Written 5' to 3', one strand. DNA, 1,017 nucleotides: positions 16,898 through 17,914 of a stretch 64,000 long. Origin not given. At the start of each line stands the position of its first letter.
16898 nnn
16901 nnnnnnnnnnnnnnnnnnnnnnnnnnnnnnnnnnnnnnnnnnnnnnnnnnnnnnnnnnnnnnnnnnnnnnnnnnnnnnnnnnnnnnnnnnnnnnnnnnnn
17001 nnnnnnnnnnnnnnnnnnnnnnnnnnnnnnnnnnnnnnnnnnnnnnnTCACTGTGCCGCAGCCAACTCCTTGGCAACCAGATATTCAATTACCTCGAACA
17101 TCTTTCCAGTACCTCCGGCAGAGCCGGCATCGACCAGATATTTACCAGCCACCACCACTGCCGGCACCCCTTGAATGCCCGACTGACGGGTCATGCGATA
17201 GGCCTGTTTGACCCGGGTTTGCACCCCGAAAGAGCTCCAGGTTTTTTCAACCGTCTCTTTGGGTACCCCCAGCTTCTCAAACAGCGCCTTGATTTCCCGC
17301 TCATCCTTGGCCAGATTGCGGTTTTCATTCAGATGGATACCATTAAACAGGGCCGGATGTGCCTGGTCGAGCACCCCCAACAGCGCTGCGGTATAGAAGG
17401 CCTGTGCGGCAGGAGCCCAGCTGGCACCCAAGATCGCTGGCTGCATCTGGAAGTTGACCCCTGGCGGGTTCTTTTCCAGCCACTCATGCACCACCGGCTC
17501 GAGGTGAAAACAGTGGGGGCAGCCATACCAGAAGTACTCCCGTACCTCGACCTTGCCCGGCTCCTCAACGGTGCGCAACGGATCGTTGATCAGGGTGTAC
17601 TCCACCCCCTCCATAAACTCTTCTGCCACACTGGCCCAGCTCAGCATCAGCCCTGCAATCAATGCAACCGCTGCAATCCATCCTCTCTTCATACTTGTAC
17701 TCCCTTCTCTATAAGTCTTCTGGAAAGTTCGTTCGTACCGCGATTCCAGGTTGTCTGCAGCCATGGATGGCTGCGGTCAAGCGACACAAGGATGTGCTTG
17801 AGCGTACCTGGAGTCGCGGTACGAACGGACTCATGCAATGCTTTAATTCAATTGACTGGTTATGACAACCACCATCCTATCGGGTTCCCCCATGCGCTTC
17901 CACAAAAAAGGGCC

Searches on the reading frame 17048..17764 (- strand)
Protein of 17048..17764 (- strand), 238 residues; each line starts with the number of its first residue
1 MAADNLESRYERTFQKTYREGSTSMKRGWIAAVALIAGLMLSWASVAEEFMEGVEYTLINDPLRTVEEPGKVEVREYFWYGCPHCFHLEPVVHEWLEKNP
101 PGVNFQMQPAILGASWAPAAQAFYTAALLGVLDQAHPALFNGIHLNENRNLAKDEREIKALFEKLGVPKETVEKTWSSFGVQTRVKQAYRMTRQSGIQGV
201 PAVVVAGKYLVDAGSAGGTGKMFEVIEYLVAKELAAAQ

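Call 26: search_protein_families(library=pfam, proteins=[window:17048-17764:-], max_evalue=0.00001)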
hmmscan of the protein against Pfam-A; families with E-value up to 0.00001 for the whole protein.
window:17048-17764:- (238 aa): 1 family
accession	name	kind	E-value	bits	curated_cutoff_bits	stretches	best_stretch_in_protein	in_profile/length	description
PF01323.26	DSBA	-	6e-16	59.2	25.6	1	74-213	2-180/191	DSBA-like thioredoxin domain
